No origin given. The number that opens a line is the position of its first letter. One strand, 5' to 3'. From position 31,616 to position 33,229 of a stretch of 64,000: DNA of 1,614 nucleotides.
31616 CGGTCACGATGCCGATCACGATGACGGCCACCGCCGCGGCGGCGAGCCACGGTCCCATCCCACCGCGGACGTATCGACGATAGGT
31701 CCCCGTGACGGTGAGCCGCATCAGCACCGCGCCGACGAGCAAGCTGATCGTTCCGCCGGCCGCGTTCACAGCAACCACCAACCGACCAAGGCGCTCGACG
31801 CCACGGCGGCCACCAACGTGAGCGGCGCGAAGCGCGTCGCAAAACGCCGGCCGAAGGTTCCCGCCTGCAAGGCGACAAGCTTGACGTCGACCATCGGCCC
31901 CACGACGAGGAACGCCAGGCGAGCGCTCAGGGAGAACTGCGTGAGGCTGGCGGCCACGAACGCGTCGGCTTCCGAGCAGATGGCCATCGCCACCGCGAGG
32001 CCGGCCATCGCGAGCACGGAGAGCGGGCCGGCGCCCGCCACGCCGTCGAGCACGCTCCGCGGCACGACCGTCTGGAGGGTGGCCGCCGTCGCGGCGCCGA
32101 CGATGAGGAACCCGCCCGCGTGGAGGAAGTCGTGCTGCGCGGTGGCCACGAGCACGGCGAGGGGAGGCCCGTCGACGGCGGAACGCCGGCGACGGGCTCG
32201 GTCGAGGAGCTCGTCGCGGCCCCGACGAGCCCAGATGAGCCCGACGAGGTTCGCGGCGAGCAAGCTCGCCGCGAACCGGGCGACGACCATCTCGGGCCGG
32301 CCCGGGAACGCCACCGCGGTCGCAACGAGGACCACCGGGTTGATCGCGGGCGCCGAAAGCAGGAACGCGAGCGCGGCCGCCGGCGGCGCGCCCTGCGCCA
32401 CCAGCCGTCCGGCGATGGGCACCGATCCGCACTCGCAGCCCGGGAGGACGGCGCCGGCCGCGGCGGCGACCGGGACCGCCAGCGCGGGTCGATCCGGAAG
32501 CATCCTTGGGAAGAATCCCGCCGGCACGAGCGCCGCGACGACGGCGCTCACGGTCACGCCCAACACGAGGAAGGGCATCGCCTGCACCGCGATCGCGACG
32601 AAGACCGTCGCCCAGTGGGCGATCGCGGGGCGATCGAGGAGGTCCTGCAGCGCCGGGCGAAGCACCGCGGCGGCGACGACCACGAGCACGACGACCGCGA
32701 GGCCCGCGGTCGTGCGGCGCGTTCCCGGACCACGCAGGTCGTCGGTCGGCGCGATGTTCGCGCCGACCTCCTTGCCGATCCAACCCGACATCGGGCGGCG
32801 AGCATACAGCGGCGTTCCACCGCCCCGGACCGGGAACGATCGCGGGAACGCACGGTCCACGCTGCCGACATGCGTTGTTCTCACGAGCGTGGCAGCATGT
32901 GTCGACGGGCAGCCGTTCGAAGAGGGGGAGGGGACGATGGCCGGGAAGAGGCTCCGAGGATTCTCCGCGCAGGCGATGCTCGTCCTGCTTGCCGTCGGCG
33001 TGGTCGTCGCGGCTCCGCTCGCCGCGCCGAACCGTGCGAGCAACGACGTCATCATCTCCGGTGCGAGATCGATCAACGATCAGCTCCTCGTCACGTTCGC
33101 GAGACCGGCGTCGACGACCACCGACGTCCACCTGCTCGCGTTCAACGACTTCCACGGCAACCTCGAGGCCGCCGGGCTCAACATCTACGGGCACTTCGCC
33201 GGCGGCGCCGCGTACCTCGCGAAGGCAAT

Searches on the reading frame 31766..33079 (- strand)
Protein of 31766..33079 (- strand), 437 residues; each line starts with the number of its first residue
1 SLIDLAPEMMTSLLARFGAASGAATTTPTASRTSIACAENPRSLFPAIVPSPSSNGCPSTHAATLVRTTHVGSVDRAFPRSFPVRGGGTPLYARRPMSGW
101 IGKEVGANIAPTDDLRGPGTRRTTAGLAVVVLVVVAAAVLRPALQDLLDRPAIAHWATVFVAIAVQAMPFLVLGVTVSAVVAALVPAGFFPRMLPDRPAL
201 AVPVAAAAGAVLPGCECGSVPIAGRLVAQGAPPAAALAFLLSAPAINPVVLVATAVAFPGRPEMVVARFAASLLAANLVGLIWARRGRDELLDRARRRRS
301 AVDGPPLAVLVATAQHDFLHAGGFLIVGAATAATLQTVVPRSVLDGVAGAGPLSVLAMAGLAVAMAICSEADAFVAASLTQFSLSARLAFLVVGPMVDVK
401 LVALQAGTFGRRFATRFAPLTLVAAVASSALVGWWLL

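Call 23: search_protein_families(library=pfam, proteins=[window:31766-33079:-])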
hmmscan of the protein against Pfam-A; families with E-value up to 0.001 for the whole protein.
window:31766-33079:- (437 aa): 1 family
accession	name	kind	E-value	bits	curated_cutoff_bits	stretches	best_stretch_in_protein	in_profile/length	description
PF03773.19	ArsP_1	-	4.6e-50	170.9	32.3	1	154-432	3-292/294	Predicted permease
